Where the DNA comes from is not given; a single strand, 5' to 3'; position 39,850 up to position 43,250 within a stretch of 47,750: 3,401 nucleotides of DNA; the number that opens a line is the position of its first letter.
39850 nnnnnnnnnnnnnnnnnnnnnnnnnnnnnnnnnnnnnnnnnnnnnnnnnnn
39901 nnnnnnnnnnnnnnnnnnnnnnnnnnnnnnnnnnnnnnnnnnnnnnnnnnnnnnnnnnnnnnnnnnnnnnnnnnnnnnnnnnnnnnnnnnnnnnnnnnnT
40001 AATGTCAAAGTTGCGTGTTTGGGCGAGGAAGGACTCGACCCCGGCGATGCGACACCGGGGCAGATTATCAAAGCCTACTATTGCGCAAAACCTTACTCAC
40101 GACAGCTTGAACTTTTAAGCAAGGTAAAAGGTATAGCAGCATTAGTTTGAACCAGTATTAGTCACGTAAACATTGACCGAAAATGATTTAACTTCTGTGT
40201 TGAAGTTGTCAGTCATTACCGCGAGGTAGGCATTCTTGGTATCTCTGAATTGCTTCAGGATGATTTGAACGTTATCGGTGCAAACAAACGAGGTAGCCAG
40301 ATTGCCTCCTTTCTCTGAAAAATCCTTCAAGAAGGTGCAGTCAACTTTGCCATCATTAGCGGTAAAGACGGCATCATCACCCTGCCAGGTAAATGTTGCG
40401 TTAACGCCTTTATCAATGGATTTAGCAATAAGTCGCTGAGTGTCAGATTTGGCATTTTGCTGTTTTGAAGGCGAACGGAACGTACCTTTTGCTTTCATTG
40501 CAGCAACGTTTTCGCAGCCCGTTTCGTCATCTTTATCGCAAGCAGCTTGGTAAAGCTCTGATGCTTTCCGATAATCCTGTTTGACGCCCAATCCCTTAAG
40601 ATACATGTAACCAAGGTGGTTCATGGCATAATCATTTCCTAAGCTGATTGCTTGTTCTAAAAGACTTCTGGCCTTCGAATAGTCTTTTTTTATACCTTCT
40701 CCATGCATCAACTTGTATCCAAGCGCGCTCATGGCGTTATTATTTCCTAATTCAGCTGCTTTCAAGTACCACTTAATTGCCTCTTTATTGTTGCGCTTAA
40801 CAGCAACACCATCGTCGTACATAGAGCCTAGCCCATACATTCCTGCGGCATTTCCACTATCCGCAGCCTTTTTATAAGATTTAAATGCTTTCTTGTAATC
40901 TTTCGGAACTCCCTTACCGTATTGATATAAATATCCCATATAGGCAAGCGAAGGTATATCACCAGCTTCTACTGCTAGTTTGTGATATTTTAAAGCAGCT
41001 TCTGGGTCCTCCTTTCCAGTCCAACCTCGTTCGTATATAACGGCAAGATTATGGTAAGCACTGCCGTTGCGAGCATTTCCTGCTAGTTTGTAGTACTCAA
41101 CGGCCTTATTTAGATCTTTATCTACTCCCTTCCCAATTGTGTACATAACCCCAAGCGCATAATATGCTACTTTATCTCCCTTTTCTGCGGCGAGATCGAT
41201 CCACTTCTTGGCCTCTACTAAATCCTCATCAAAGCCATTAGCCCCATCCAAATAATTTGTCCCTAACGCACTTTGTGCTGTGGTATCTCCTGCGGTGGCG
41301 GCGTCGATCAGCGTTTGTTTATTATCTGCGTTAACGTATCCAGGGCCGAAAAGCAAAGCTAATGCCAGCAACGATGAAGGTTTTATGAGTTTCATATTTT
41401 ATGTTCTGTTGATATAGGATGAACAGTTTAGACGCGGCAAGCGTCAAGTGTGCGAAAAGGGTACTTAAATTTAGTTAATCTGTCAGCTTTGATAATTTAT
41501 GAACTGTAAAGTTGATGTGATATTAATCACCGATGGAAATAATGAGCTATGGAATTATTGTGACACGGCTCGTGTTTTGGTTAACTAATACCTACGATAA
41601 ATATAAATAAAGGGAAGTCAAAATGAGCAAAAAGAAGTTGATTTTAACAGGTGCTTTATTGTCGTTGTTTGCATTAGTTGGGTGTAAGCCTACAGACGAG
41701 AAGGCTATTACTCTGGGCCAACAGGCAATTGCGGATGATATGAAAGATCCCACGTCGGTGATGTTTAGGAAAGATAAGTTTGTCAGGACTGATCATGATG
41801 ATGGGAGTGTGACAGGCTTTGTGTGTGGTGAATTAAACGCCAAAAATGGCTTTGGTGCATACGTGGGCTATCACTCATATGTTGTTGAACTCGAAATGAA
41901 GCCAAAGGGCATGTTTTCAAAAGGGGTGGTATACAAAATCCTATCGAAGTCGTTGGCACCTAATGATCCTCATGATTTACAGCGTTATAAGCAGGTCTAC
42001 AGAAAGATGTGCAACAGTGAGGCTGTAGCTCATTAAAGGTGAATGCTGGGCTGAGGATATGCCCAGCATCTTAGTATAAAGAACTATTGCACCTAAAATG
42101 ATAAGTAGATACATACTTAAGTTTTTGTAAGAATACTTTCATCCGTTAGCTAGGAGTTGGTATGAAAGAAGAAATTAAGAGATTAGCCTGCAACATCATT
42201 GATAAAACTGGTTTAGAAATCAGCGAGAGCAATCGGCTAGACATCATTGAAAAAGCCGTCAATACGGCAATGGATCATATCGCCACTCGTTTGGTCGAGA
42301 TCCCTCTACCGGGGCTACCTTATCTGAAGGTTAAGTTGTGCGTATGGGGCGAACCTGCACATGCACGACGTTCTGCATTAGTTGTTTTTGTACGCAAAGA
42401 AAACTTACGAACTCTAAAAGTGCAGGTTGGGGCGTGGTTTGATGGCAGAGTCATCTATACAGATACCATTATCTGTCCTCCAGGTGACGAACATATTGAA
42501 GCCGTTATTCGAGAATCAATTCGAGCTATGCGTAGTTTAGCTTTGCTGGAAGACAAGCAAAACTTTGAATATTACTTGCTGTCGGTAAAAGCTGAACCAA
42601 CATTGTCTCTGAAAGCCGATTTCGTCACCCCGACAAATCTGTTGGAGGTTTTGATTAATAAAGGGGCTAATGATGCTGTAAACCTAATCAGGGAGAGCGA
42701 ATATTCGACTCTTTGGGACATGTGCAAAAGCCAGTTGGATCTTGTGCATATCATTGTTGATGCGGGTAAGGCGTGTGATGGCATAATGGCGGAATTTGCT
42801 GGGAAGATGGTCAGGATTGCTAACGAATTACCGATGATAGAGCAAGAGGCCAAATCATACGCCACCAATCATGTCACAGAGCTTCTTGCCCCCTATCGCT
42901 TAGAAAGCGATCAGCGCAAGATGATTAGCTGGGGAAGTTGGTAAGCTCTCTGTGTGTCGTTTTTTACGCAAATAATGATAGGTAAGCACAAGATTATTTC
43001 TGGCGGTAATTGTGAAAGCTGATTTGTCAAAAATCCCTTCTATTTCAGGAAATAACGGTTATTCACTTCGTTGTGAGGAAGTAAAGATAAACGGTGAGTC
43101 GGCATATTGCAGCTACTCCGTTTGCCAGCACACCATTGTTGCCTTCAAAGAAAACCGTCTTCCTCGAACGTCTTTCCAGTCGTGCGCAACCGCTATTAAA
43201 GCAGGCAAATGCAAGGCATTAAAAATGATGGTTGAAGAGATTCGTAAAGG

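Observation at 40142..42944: Accessory block: secreted Sel1-repeat protein, lipoprotein and an unknown 260-aa protein between primase and ligase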

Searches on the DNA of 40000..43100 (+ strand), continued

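Call 48: search_dna_similar(query=window:40151-41395:+, collection=ecoli_genomes, mode=distant, max_rows=30, rows=spread)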
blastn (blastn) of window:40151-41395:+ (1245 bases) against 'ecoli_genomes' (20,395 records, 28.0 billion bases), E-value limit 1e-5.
Records with a match: 62; places in all: 63; records where one place covers at least 80% of the query: 55.
Genomes with a match: 62 of 5426; with a place that covers at least 80% of the query: 55. Places per genome that has any: lowest 1, median 1, highest 2. On chromosomes: 0 places; on plasmids: 63.
Best place of each record, by identity: >=99% 10; 95-99% 3; 80-90% 4; 60-80% 45.
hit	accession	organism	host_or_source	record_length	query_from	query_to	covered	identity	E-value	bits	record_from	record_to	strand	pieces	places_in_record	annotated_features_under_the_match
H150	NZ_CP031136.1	Escherichia coli strain CFSAN064035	biological fluid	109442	1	1245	100%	99.9%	0e+0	2241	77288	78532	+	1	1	tetratricopeptide repeat protein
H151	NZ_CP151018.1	Escherichia coli strain 19KM1803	Cat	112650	1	1245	100%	99.9%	0e+0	2241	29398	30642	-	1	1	tetratricopeptide repeat protein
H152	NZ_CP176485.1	Escherichia coli strain N1131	Homo sapiens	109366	1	1245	100%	99.8%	0e+0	2237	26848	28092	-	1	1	tetratricopeptide repeat protein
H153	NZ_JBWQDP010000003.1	Escherichia coli strain ij001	Clinical specimen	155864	1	1245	100%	99.8%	0e+0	2237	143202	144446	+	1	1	tetratricopeptide repeat protein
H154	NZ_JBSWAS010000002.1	Escherichia coli strain 205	Homo sapiens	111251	1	1245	100%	99.8%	0e+0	2237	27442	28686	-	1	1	tetratricopeptide repeat protein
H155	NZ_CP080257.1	Escherichia coli strain SJC33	Chicken fecal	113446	1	1245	93%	79.7%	3e-147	993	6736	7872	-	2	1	tetratricopeptide repeat protein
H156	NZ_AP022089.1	Escherichia coli strain WP4-S18-ESBL-07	-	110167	1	1245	93%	79.7%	3e-147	989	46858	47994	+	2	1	tetratricopeptide repeat protein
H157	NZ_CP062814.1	Escherichia coli strain Res13-Sevr-PER07-33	Sus scrofa domesticus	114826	1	1245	93%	79.5%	1e-153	993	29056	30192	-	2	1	tetratricopeptide repeat protein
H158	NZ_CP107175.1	Escherichia coli strain R7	human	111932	1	1245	93%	79.5%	8e-143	979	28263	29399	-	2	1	tetratricopeptide repeat protein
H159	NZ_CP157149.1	Escherichia coli strain UTAK-6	Bos taurus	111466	1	1245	93%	79.4%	9e-142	975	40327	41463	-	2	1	tetratricopeptide repeat protein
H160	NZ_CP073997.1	Escherichia coli strain PM7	Pig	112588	1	1245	93%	79.0%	3e-147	965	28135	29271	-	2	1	tetratricopeptide repeat protein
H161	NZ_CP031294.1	Escherichia coli strain EC17GD31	Homo sapiens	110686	1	1245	93%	78.9%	1e-145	960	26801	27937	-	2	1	tetratricopeptide repeat protein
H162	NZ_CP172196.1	Escherichia coli strain GF66.1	chicken meat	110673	1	1245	93%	78.9%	1e-145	960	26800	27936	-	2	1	tetratricopeptide repeat protein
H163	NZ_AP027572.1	Escherichia coli strain LR-60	Homo sapiens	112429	1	1245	93%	78.9%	1e-145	960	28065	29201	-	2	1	tetratricopeptide repeat protein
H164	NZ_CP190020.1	Escherichia coli strain EC17CM6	chicken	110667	1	1245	93%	78.9%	1e-145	960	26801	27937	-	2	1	tetratricopeptide repeat protein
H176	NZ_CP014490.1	Escherichia coli strain G749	Homo sapiens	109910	1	438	35%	86.9%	1e-147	534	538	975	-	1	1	tetratricopeptide repeat protein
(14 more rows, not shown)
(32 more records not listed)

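Call 95: get_annotated_region(hit=H176, flank=3500)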
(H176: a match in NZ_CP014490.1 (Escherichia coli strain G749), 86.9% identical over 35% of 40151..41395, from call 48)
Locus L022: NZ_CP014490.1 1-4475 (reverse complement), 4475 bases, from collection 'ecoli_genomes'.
description: Escherichia coli strain G749 plasmid pG749_2, complete sequence
organism: Escherichia coli strain G749 (NCBI taxid 562)
replicon: plasmid pG749_2; assembly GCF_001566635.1
host: Homo sapiens; source: missing; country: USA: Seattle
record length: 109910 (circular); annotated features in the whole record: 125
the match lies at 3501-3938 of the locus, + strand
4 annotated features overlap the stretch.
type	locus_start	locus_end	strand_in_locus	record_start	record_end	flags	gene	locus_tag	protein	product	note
CDS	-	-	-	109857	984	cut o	-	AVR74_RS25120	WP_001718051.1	tetratricopeptide repeat protein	-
CDS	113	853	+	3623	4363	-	-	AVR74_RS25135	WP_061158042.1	hypothetical protein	-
CDS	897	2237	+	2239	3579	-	-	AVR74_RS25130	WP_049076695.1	DnaB-like helicase C-terminal domain-containing protein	-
CDS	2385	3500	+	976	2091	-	-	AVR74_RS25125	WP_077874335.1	DNA primase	-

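Call 104: search_dna_similar(query=window:42162-42944:+, collection=ecoli_genomes, mode=distant, max_rows=8, rows=spread)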
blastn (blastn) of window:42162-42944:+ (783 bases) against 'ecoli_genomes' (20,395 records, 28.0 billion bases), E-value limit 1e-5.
Records with a match: 233; places in all: 235; records where one place covers at least 80% of the query: 198.
Genomes with a match: 233 of 5426; with a place that covers at least 80% of the query: 198. Places per genome that has any: lowest 1, median 1, highest 2. On chromosomes: 0 places; on plasmids: 235.
Best place of each record, by identity: >=99% 13; 95-99% 9; 80-90% 176; 60-80% 35.
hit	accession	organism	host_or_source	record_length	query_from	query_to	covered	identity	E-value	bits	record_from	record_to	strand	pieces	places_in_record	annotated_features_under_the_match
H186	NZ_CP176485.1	Escherichia coli strain N1131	Homo sapiens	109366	1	783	100%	99.7%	0e+0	1404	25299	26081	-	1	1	hypothetical protein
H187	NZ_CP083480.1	Escherichia coli strain elppa10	Homo sapiens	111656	1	783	100%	88.0%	0e+0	987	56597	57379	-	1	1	hypothetical protein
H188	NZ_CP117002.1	Escherichia coli strain MLI108K3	Homo sapiens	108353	1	783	100%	87.4%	0e+0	965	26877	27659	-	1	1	hypothetical protein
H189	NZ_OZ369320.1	Escherichia coli strain Esc3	not applicable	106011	1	783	100%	86.5%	0e+0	936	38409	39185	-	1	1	hypothetical protein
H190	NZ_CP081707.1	Escherichia coli strain AH04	-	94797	1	783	100%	85.4%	0e+0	900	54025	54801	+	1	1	hypothetical protein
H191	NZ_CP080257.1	Escherichia coli strain SJC33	Chicken fecal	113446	1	783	100%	85.1%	0e+0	886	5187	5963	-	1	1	hypothetical protein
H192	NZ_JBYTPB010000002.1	Escherichia coli strain cM2a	Homo sapiens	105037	553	783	30%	69.7%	3e-18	102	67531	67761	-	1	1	hypothetical protein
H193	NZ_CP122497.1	Escherichia coli strain a7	duck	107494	553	783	30%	68.0%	9e-13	84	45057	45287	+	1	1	hypothetical protein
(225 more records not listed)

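Call 105: search_dna_similar(query=window:41623-42036:+, collection=ecoli_genomes, mode=distant, max_rows=12, rows=spread)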
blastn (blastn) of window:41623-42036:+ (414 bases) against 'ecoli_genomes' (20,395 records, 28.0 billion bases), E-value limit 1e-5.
Records with a match: 59; places in all: 60; records where one place covers at least 80% of the query: 56.
Genomes with a match: 59 of 5426; with a place that covers at least 80% of the query: 56. Places per genome that has any: lowest 1, median 1, highest 2. On chromosomes: 0 places; on plasmids: 60.
Best place of each record, by identity: >=99% 16; 95-99% 38; 90-95% 5.
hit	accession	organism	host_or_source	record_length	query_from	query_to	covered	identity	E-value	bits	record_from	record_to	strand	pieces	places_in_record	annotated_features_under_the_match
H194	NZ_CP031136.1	Escherichia coli strain CFSAN064035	biological fluid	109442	1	414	100%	100.0%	0e+0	747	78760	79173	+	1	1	hypothetical protein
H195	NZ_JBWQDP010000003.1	Escherichia coli strain ij001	Clinical specimen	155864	1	414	100%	100.0%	0e+0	747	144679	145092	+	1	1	hypothetical protein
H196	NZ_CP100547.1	Escherichia coli strain LH09-a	Gallus gallus domesticus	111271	1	414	100%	99.8%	0e+0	743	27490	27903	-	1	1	hypothetical protein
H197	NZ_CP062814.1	Escherichia coli strain Res13-Sevr-PER07-33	Sus scrofa domesticus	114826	1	414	100%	98.6%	0e+0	720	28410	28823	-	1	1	hypothetical protein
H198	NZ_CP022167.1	Escherichia coli strain M160133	Homo sapiens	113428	1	414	100%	96.6%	0e+0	684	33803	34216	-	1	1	hypothetical protein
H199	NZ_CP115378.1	Escherichia coli strain CUVET20-PYO4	dog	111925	1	414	100%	96.6%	0e+0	684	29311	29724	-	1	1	hypothetical protein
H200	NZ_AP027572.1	Escherichia coli strain LR-60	Homo sapiens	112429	1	414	100%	96.6%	0e+0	684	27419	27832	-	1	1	hypothetical protein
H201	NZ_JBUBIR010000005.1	Escherichia coli strain GPEC1042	chicken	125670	1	414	100%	96.6%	0e+0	684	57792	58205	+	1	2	hypothetical protein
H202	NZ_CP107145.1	Escherichia coli strain S2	human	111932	1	414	100%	96.4%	0e+0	680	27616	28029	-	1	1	hypothetical protein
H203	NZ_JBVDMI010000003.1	Escherichia coli strain DG342-2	chicken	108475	1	414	100%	96.4%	0e+0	680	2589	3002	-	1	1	hypothetical protein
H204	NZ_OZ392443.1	Escherichia coli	Gallus gallus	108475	1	414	100%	96.4%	0e+0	680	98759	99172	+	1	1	hypothetical protein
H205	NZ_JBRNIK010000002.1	Escherichia coli strain MB06173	seawater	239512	333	414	20%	93.9%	2e-25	126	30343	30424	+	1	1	none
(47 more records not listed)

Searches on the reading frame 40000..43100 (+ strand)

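Call 55: search_protein_families(library=pfam, proteins=[L003:1545-2312:-], max_evalue=1)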
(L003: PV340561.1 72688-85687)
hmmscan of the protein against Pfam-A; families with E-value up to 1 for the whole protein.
L003:1545-2312:- (255 aa): 1 family
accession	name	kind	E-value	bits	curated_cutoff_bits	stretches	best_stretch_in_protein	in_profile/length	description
PF22945.2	LEM-3_GIY-YIG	-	5.6e-07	30.1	27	1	32-104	28-108/151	LEM-3-like GIY-YIG domain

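Call 56: search_protein_families(library=padloc, proteins=[L003:1545-2312:-], max_evalue=0.01)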
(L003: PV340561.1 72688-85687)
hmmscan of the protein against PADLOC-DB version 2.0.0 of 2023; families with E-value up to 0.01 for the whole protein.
L003:1545-2312:- (255 aa): 1 family
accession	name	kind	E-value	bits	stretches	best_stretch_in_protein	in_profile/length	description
PDLC04031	PD-T4-3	-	1.6e-23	81.6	1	11-231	11-238/256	-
